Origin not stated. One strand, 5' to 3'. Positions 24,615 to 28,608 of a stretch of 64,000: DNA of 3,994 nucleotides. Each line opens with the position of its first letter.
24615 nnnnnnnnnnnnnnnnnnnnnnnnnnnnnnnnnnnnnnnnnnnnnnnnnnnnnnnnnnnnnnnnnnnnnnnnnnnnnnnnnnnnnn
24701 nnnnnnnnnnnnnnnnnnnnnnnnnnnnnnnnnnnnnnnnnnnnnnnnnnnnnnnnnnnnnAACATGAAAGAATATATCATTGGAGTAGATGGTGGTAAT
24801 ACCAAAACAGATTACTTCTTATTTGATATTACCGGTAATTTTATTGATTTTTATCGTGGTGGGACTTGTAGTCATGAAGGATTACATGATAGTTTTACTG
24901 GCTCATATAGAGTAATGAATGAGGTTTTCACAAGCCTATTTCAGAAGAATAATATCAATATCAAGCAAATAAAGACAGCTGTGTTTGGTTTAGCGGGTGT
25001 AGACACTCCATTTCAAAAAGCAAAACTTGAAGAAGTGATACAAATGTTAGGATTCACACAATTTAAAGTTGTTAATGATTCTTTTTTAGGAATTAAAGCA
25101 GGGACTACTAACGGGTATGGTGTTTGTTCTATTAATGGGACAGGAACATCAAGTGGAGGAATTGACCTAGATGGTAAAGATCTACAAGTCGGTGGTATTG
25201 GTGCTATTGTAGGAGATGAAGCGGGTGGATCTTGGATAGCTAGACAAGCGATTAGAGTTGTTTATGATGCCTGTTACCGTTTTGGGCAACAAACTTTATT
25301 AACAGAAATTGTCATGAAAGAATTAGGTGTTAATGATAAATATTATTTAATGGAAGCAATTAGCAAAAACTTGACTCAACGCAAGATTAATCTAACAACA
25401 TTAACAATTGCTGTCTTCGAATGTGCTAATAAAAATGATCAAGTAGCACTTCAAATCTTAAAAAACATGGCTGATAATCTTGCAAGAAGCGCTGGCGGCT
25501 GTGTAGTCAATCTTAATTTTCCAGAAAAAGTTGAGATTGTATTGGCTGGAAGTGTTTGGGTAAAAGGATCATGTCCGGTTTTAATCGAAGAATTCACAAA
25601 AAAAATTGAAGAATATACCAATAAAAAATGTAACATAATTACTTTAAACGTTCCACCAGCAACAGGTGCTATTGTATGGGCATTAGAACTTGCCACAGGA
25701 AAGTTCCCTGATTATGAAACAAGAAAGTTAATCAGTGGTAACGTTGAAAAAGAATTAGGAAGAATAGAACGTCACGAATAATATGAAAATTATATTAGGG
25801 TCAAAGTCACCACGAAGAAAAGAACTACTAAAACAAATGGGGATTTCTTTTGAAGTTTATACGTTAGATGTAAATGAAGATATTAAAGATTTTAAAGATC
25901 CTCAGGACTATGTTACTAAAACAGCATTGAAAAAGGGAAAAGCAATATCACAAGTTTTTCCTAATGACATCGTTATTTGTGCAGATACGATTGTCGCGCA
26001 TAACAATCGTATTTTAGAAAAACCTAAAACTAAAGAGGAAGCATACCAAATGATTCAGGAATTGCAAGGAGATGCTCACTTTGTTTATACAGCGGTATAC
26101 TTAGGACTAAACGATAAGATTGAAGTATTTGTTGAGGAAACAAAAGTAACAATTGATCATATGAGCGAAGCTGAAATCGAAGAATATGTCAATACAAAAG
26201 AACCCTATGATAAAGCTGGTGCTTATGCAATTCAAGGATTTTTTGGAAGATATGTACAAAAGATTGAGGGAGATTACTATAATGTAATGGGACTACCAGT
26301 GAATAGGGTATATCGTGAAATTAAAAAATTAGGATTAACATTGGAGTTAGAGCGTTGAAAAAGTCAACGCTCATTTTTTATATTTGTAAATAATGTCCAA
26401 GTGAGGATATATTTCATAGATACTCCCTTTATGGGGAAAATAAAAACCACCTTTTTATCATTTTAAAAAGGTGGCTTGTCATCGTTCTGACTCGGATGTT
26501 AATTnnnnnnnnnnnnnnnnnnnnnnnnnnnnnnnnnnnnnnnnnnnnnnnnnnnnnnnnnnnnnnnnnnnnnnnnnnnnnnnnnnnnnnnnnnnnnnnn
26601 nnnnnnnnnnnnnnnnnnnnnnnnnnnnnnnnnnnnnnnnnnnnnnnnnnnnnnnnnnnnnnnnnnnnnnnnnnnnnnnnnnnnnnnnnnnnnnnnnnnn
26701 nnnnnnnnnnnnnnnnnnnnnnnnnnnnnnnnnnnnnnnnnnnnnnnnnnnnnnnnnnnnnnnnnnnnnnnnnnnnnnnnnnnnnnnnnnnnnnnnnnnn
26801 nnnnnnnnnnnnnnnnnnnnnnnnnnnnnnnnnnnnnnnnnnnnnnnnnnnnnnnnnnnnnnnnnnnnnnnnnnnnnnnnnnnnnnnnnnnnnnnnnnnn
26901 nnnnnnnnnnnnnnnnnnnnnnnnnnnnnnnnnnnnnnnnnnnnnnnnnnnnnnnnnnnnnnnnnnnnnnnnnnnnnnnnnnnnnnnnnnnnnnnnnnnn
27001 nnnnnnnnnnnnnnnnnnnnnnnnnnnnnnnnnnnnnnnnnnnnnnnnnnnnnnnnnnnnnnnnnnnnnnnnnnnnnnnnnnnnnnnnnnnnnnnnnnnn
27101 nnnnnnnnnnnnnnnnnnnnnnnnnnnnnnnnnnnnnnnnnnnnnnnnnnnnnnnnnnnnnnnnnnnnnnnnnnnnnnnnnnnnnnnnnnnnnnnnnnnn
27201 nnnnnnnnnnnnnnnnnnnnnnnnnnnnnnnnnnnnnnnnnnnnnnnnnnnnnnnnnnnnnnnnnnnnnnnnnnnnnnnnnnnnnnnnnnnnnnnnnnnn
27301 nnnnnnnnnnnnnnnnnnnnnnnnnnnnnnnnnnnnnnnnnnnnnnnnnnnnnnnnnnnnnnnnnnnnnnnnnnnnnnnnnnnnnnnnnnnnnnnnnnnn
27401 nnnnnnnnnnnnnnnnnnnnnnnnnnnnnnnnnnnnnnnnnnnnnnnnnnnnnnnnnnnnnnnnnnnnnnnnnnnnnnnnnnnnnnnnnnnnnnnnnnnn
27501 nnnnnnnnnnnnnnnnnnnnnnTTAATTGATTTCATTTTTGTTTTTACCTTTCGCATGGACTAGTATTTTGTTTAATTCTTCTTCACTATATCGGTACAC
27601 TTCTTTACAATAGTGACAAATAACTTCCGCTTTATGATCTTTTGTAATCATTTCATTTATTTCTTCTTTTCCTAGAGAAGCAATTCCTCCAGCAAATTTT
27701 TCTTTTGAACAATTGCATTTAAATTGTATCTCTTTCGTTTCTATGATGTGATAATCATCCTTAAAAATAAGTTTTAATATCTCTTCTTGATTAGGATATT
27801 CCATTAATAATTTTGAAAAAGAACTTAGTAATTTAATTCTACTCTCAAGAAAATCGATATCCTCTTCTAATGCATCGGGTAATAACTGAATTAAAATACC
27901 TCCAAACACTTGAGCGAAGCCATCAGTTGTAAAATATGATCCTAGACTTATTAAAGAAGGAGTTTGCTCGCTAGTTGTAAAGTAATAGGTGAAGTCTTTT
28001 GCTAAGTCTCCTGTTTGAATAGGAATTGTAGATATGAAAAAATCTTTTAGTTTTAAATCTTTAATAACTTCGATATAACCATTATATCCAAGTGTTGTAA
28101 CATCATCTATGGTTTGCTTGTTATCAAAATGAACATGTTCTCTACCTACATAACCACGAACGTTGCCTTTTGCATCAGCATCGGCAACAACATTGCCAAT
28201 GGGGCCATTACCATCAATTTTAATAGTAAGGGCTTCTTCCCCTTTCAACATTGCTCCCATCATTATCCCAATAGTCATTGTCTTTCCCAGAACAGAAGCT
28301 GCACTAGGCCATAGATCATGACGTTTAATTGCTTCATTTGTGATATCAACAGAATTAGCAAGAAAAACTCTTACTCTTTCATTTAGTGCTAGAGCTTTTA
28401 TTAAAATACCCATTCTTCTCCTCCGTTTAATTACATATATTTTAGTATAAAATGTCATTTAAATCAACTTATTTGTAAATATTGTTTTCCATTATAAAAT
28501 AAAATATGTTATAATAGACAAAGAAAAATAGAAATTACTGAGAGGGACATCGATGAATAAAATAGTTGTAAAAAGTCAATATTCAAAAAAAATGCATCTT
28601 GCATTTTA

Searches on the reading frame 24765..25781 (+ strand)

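Call 32: search_protein_families(library=pfam, proteins=[window:24765-25781:+], max_evalue=0.000001)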
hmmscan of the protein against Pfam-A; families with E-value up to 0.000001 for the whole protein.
window:24765-25781:+ (338 aa): 1 family
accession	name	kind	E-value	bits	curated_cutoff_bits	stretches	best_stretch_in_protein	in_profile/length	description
PF01869.26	BcrAD_BadFG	-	4.1e-26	92.5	31.5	1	6-306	1-271/271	BadF/BadG/BcrA/BcrD ATPase family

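Call 37: search_protein_families(library=ncbifam, proteins=[window:24765-25781:+], max_evalue=1e-10)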
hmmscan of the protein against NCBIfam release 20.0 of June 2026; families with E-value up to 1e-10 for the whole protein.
window:24765-25781:+ (338 aa): 1 family
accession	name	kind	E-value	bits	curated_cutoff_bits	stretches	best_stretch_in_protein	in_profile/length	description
NF046058.1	NagK_SO3507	equivalog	1.2e-23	84.1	370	1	4-243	10-242/295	N-acetylglucosamine kinase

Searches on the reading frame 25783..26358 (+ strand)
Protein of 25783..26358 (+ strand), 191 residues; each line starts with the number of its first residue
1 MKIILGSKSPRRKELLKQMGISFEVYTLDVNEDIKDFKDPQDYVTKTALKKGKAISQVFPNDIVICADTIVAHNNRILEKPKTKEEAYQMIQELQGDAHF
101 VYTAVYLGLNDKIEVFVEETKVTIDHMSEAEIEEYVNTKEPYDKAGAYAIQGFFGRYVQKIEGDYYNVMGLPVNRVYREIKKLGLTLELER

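Call 32: search_protein_families(library=pfam, proteins=[window:25783-26358:+], max_evalue=0.000001)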
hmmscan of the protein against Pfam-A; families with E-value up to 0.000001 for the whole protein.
window:25783-26358:+ (191 aa): 1 family
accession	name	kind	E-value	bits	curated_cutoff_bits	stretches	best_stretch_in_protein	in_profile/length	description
PF02545.19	Maf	-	9.7e-62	208.4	27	1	2-182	1-186/187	Maf-like protein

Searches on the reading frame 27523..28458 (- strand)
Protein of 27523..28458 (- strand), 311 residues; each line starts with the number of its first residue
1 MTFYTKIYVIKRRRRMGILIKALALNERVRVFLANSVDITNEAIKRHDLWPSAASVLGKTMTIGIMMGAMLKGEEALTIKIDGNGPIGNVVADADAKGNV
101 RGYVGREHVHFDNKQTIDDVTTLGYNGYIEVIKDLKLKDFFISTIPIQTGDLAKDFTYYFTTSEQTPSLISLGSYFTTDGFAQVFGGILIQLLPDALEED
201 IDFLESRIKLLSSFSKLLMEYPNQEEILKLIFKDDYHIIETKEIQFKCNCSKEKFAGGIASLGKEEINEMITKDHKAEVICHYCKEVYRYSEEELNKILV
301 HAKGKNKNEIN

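Call 32: search_protein_families(library=pfam, proteins=[window:27523-28458:-], max_evalue=0.000001)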
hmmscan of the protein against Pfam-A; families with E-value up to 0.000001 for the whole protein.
window:27523-28458:- (311 aa): 1 family
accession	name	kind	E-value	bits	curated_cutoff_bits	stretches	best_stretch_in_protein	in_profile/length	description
PF01430.24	HSP33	-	7.7e-85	285.1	21.4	1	19-291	3-273/273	Hsp33 protein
